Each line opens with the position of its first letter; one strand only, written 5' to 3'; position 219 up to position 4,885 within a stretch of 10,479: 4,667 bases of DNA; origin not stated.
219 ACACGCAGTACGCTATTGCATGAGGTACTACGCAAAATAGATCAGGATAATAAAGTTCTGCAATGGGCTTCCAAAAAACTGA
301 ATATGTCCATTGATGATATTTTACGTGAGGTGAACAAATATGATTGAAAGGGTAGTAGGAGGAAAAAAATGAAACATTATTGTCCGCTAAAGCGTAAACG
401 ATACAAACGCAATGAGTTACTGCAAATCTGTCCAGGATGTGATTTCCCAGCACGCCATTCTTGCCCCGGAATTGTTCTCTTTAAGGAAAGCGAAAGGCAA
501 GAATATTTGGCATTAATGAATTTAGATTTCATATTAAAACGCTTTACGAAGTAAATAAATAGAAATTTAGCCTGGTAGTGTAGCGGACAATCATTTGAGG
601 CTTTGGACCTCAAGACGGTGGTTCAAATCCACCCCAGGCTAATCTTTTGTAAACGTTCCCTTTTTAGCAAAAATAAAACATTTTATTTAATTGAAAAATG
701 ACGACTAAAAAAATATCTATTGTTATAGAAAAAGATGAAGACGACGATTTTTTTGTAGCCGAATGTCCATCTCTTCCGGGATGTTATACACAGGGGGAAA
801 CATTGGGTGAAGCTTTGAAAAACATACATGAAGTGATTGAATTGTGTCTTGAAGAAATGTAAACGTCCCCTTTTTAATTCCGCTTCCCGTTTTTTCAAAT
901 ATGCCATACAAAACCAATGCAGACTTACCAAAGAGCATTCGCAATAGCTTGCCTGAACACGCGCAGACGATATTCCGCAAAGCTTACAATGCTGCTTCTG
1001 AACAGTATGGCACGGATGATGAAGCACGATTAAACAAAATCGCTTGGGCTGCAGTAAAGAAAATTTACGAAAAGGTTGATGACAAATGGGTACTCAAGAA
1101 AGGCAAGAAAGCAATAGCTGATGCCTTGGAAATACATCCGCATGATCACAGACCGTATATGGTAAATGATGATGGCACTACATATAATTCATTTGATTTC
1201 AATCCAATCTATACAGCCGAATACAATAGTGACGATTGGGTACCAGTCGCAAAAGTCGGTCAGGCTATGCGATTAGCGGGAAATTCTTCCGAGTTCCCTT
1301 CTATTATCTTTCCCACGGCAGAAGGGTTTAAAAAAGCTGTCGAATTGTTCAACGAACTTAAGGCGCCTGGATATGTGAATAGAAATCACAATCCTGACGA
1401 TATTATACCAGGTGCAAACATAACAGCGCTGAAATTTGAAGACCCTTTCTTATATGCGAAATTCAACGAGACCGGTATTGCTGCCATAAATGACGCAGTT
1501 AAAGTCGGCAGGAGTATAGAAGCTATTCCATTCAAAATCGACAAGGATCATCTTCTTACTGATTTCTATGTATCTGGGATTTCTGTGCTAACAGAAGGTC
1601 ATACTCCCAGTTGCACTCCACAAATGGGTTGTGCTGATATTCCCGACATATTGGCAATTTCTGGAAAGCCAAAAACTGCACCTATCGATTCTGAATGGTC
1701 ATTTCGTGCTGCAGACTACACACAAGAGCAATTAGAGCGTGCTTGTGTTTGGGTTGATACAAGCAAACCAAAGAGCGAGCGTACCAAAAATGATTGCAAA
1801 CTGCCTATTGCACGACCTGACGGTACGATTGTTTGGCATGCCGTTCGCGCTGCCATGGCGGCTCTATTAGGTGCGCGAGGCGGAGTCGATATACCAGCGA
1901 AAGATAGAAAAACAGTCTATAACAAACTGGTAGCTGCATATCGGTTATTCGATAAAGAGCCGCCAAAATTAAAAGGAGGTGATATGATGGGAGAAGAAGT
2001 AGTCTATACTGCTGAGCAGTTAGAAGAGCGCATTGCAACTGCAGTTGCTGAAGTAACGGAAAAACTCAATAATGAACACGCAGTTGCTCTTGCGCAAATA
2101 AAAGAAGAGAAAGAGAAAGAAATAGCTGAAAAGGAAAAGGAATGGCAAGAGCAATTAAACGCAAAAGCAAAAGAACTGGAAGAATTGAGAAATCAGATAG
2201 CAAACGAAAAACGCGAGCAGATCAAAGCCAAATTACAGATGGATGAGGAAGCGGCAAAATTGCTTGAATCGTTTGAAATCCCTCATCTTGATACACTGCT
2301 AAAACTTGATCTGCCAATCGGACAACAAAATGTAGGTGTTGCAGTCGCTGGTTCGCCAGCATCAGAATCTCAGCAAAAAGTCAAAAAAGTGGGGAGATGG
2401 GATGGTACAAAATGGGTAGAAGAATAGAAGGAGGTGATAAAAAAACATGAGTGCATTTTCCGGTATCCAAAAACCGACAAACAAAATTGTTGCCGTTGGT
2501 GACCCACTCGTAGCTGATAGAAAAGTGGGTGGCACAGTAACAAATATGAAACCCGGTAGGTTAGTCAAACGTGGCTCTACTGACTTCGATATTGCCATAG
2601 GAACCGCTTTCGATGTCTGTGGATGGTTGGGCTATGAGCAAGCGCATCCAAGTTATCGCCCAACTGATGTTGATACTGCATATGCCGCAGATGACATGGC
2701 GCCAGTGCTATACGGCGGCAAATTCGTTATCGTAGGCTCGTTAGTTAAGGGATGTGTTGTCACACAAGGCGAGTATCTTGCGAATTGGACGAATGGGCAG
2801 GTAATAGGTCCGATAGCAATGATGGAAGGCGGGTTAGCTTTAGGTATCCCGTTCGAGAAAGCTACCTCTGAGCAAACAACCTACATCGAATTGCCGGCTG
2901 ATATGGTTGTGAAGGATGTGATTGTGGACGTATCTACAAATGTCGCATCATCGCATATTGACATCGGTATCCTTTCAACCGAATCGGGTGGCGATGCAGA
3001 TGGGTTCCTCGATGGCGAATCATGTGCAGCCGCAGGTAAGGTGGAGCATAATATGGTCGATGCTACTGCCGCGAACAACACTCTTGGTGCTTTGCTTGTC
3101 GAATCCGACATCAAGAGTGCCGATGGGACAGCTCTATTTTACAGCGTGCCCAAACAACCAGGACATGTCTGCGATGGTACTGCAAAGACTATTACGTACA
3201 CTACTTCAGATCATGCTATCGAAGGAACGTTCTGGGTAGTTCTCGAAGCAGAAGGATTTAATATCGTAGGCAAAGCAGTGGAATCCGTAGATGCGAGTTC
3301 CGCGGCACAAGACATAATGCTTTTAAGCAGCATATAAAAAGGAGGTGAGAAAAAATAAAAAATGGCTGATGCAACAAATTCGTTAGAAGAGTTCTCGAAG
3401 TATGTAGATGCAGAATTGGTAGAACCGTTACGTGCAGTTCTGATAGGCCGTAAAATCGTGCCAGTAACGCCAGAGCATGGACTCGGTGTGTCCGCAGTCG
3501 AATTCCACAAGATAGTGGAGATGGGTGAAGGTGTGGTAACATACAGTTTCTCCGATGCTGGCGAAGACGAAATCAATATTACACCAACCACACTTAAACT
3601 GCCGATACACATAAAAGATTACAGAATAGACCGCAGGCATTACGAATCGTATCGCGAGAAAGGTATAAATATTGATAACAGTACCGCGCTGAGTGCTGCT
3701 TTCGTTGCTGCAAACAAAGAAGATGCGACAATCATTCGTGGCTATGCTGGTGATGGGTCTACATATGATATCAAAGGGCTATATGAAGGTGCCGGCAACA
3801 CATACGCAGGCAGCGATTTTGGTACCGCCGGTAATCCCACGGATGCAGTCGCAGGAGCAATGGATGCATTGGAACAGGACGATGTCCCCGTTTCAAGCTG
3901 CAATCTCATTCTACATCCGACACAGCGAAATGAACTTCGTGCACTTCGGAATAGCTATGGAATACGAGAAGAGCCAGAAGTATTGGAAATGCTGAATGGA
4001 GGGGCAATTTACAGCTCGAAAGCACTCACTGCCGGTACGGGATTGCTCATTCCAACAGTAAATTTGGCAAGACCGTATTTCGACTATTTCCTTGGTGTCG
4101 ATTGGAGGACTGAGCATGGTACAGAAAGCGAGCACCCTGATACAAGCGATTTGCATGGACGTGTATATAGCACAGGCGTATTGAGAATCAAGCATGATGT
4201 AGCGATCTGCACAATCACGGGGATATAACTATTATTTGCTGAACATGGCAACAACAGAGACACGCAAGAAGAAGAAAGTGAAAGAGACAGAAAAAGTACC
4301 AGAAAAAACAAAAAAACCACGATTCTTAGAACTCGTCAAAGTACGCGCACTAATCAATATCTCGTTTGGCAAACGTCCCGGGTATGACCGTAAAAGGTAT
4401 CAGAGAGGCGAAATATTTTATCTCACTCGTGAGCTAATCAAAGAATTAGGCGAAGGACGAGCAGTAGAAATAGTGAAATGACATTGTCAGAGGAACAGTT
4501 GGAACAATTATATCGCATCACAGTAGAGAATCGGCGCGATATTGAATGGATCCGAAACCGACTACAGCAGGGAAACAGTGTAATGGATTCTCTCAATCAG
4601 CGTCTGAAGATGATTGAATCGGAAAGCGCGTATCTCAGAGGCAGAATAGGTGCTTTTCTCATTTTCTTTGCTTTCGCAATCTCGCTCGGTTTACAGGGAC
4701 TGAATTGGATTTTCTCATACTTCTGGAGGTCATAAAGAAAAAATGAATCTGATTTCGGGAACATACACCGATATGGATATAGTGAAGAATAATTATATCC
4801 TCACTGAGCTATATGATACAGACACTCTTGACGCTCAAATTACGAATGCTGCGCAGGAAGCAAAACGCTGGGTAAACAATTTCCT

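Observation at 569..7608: Coherent RNA-directed accessory set (tRNA, solo HicB domain, RNA ligase) within a structural module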

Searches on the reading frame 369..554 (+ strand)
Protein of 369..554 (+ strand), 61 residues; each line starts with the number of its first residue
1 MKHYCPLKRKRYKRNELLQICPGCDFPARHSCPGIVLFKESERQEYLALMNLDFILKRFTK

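Call 9: search_protein_families(library=ncbifam, proteins=[window:369-554:+], max_evalue=0.1)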
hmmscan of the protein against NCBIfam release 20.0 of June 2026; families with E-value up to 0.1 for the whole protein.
window:369-554:+ (61 aa): 1 family
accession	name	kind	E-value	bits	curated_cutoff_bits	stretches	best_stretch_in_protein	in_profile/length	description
NF041921.1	HVO_A0556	equivalog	0.081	12.9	65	0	4-28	25-51/55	HVO_A0556 family zinc finger protein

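Call 71: search_protein_families(library=pfam, proteins=[window:369-554:+], max_evalue=0.1)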
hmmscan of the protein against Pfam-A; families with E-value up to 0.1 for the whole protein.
window:369-554:+ (61 aa): 0 families

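Call 76: search_protein_families(library=padloc, proteins=[window:369-554:+], max_evalue=0.01)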
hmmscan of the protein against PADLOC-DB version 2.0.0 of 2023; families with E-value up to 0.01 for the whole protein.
window:369-554:+ (61 aa): 0 families

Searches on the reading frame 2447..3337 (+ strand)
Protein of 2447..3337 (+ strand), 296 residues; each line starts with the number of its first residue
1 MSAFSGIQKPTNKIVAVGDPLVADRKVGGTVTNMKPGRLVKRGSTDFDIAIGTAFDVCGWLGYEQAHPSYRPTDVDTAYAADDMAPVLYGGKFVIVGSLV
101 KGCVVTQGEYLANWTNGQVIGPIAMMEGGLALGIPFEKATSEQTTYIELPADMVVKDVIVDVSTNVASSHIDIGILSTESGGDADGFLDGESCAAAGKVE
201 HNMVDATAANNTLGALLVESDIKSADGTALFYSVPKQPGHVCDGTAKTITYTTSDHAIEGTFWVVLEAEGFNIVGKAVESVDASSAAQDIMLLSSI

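Call 4: search_protein_families(library=pfam, proteins=[window:2447-3337:+], max_evalue=0.1)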
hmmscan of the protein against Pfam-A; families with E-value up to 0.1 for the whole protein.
window:2447-3337:+ (296 aa): 1 family
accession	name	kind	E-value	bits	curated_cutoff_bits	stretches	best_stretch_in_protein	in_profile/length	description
PF22758.2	Phage_cement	-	0.014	15.9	27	1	30-111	32-108/146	Structural cement protein (E217 gp24/Pam3 gp6)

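Call 5: search_protein_families(library=phrogs, proteins=[window:2447-3337:+], max_evalue=0.01)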
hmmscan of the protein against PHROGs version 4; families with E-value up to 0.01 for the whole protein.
window:2447-3337:+ (296 aa): 0 families

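Call 9: search_protein_families(library=ncbifam, proteins=[window:2447-3337:+], max_evalue=0.1)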
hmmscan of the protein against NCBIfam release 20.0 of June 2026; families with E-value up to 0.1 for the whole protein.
window:2447-3337:+ (296 aa): 0 families

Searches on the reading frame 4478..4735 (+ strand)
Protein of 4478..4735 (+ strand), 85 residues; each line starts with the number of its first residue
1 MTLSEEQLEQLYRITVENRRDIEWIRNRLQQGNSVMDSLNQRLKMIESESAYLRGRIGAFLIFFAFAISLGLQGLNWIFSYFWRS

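Call 71: search_protein_families(library=pfam, proteins=[window:4478-4735:+], max_evalue=0.1)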
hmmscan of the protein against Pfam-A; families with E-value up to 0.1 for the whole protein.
window:4478-4735:+ (85 aa): 1 family
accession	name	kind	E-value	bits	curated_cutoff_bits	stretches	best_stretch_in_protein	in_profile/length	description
PF18954.5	DUF5697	-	0.068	13.7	27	1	3-67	13-75/161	Family of unknown function (DUF5697)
